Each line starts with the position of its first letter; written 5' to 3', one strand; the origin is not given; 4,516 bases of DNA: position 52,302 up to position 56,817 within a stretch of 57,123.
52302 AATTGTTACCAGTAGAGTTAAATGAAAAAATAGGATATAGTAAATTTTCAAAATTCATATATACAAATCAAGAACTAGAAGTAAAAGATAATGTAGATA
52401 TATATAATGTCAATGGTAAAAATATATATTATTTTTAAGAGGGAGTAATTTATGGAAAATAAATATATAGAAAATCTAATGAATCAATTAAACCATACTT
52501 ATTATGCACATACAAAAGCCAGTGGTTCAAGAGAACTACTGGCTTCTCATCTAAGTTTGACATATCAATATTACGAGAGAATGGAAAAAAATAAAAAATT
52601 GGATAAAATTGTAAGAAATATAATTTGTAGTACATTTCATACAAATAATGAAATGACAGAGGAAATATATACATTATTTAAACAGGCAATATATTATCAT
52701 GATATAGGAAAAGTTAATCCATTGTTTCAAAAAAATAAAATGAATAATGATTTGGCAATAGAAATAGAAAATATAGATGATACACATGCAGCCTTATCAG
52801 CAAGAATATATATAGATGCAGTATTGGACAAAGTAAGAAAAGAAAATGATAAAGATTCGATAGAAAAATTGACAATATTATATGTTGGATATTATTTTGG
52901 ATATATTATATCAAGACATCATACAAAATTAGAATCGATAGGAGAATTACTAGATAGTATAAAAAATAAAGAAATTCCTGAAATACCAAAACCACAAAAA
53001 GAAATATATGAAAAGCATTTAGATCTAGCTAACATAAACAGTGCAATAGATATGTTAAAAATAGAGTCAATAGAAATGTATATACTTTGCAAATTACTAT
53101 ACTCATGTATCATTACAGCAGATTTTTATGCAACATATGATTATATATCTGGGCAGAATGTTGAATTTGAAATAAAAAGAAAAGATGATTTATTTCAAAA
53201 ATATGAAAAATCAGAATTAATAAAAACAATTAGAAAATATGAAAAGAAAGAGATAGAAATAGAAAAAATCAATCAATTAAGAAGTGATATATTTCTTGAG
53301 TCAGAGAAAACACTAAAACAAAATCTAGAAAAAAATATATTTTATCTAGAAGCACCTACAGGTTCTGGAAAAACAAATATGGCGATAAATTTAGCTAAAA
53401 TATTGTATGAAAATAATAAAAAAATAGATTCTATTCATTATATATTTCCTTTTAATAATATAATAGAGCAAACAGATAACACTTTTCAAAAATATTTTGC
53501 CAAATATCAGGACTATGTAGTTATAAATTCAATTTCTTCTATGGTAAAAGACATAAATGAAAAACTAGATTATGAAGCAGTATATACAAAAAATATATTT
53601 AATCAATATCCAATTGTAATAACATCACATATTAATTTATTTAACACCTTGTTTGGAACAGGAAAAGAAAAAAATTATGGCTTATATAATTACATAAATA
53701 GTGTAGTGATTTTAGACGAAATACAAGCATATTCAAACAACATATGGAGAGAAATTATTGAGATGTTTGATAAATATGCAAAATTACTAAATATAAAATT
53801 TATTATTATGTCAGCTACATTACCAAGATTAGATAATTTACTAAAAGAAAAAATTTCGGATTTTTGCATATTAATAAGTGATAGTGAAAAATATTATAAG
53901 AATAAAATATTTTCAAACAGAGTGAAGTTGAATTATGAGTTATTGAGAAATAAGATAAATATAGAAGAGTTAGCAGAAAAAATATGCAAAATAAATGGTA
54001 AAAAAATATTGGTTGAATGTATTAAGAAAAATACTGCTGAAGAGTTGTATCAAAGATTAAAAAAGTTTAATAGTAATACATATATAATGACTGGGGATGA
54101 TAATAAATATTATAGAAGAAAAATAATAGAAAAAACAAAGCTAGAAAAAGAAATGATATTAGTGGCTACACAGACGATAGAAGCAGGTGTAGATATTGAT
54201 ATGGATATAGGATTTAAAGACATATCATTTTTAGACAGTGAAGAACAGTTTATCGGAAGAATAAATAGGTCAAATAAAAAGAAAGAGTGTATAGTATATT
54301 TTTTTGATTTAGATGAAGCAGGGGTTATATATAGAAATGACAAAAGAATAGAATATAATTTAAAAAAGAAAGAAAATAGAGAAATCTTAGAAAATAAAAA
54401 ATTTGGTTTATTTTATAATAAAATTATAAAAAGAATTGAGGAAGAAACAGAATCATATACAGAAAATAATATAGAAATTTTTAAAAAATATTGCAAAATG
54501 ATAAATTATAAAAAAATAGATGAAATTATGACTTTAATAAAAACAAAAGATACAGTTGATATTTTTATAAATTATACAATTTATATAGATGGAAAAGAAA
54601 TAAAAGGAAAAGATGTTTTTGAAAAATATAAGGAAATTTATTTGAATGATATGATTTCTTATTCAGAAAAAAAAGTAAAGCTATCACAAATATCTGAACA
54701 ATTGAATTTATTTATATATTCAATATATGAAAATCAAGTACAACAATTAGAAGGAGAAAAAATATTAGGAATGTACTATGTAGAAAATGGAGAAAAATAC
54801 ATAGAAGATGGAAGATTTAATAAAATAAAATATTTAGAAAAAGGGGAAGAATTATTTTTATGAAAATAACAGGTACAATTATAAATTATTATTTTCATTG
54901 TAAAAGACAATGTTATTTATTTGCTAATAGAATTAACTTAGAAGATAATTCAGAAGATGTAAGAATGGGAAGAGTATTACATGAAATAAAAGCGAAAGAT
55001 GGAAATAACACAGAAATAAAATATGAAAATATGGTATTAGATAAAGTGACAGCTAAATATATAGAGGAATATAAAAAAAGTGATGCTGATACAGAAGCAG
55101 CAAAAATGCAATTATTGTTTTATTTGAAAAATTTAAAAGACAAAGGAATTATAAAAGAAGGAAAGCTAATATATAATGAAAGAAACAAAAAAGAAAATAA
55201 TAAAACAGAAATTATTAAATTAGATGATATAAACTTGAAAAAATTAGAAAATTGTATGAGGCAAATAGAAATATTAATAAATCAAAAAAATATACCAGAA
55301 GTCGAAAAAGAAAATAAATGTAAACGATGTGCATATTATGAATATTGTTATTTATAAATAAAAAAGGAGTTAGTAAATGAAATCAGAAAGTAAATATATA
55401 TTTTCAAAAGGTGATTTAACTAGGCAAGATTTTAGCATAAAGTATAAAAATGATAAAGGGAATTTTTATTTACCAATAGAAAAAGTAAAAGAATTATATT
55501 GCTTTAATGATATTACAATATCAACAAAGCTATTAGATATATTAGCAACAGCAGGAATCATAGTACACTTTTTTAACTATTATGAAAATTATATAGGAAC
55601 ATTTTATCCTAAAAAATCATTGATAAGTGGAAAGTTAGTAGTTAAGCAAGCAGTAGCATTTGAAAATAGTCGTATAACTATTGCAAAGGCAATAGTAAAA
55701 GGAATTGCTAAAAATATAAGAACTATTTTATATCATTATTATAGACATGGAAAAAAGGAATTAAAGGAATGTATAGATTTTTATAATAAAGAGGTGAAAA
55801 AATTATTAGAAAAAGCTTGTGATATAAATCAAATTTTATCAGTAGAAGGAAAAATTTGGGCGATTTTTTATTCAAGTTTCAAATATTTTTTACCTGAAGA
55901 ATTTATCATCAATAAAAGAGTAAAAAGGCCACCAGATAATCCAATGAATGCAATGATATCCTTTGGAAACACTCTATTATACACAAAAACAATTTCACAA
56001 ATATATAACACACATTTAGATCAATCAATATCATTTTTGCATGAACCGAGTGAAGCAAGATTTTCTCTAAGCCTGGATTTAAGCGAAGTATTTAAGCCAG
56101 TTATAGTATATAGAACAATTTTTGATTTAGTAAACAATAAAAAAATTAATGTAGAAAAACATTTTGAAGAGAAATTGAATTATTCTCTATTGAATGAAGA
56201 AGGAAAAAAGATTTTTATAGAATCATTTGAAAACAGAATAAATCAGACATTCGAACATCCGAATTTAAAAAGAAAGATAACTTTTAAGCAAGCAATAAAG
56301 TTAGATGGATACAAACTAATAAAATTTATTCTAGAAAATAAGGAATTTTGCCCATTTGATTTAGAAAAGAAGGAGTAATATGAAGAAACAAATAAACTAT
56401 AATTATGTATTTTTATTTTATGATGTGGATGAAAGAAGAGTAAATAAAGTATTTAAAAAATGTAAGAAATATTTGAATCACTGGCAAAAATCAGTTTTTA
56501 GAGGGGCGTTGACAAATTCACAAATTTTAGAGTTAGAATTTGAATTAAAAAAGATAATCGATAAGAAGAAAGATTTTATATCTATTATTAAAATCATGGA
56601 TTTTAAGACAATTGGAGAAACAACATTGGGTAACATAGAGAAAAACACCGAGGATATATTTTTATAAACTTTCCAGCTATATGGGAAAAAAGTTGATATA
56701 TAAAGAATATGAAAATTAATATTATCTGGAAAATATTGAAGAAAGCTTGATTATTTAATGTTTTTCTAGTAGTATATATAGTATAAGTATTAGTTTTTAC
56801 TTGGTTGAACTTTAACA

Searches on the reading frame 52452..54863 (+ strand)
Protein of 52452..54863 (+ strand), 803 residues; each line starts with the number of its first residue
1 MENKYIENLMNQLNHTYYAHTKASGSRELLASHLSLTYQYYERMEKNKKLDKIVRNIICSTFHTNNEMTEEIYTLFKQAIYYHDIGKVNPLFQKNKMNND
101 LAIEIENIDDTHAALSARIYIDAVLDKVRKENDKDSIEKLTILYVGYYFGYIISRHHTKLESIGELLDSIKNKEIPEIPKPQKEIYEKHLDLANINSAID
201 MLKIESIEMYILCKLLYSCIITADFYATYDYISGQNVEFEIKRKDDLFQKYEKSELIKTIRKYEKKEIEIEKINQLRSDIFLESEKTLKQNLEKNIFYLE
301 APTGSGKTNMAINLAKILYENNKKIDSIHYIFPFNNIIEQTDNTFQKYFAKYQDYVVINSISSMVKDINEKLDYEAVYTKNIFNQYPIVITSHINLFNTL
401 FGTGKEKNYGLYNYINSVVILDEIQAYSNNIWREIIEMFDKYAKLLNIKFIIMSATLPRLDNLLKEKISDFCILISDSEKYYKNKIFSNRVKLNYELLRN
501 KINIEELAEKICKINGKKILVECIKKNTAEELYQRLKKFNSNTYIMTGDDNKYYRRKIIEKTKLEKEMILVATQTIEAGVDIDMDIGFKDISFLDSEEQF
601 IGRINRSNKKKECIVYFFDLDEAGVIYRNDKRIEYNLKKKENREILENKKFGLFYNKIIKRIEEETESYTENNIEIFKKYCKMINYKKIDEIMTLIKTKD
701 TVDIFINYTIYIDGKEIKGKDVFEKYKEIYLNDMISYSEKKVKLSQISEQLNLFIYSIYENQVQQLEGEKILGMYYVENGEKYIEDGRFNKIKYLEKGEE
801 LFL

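Call 79: search_protein_families(library=pfam, proteins=[window:52452-54863:+], max_evalue=0.001)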
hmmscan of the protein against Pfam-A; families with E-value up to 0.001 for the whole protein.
window:52452-54863:+ (803 aa): 5 families
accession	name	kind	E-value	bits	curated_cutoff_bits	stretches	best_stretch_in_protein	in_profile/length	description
PF00270.35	DEAD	-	1.5e-15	57.7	26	1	287-459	7-163/167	DEAD/DEAH box helicase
PF04851.21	ResIII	-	1.3e-12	48.4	22.5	1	281-457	20-162/164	Type III restriction enzyme, res subunit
PF22590.2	Cas3-like_C_2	-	7.6e-12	45.9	27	1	516-608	2-105/106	CRISPR-associated nuclease/helicase Cas3, C-terminal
PF00271.37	Helicase_C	-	4e-07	30.7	23.5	1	506-606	5-108/110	Helicase conserved C-terminal domain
PF24883.2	NPHP3_N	-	0.00021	22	24.8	0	288-340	16-66/164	Nephrocystin 3, N-terminal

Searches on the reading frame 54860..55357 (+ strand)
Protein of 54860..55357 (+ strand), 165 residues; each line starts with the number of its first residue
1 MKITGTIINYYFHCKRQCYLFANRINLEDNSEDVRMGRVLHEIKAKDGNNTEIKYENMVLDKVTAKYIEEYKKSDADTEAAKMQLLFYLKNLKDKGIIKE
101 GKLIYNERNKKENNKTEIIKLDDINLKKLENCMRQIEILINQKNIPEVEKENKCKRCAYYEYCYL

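Call 79: search_protein_families(library=pfam, proteins=[window:54860-55357:+], max_evalue=0.001)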
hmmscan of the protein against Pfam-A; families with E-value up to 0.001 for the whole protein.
window:54860-55357:+ (165 aa): 2 families
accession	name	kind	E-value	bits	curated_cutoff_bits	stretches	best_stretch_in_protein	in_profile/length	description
PF01930.23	Cas_Cas4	-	2.1e-44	151.9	22.7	1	4-164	1-159/160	Domain of unknown function DUF83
PF08696.17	Dna2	-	3.6e-05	24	22.4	1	3-94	56-149/204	DNA replication factor Dna2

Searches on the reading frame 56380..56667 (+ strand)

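Call 79: search_protein_families(library=pfam, proteins=[window:56380-56667:+], max_evalue=0.001)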
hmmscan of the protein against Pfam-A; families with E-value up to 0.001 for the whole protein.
window:56380-56667:+ (95 aa): 1 family
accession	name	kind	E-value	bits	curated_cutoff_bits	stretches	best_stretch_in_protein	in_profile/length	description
PF09827.14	CRISPR_Cas2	-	3.2e-18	66.1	23.8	1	9-72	2-66/74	CRISPR associated protein Cas2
